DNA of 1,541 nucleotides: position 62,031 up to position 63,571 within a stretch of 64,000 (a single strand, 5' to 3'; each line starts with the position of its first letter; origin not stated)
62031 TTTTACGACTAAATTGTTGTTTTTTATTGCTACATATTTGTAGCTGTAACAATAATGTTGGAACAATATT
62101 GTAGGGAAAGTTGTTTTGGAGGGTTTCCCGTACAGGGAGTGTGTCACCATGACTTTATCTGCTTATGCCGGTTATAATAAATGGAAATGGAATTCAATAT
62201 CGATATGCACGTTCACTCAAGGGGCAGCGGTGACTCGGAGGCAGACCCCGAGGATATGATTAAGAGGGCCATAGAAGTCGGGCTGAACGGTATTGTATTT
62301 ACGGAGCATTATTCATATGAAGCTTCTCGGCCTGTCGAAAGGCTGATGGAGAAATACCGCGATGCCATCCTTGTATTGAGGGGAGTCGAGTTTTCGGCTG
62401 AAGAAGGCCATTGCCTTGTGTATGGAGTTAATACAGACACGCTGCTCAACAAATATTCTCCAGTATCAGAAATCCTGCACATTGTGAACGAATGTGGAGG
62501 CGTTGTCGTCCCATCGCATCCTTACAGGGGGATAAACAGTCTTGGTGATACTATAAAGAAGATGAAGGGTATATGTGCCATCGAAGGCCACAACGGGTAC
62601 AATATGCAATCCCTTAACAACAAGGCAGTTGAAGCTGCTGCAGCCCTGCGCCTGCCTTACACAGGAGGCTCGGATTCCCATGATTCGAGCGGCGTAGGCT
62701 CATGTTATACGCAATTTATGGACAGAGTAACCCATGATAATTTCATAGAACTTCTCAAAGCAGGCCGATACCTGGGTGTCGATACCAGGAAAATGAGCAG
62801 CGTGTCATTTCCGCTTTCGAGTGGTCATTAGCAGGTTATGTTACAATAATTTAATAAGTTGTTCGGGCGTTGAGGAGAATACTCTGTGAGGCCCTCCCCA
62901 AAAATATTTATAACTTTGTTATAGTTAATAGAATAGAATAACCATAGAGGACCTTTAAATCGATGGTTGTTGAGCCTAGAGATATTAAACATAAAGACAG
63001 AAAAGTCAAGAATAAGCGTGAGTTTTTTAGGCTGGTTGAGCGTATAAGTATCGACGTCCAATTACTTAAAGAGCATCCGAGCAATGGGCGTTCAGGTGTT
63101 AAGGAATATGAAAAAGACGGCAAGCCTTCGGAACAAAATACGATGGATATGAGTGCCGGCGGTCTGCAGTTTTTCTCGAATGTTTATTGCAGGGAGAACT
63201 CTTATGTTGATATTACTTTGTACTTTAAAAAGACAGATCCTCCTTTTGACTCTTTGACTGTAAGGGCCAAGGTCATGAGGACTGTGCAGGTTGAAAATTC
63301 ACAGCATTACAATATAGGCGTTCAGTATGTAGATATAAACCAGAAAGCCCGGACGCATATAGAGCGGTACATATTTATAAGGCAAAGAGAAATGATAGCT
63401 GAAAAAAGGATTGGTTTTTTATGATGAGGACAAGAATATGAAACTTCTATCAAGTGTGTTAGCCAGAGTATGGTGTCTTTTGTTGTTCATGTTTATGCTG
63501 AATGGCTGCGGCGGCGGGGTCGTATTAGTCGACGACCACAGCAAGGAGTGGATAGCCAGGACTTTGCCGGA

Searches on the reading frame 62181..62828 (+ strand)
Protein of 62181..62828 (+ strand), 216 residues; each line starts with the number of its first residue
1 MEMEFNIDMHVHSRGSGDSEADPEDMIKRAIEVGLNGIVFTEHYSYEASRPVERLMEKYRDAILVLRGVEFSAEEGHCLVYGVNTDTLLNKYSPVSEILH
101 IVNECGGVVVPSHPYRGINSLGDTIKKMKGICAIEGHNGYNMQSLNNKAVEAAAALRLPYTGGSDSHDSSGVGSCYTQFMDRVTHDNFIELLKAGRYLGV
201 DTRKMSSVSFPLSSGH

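Call 31: search_protein_families(library=pfam, proteins=[window:62181-62828:+], max_evalue=0.01)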
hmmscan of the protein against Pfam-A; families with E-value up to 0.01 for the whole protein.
window:62181-62828:+ (216 aa): 2 families
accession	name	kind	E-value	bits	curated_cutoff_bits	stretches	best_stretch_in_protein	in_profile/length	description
PF13263.12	PHP_C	-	4.2e-13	49.1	21.3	1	145-196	3-55/56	PHP-associated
PF02811.25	PHP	-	3.6e-10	40.9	26.4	1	8-80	1-77/164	PHP domain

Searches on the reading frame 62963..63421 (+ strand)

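Call 31: search_protein_families(library=pfam, proteins=[window:62963-63421:+], max_evalue=0.01)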
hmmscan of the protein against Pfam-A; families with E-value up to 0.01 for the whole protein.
window:62963-63421:+ (153 aa): 1 family
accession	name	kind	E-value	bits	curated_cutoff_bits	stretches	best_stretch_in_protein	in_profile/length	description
PF07238.19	PilZ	-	1.1e-11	45.4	22.5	1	44-138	22-101/102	PilZ domain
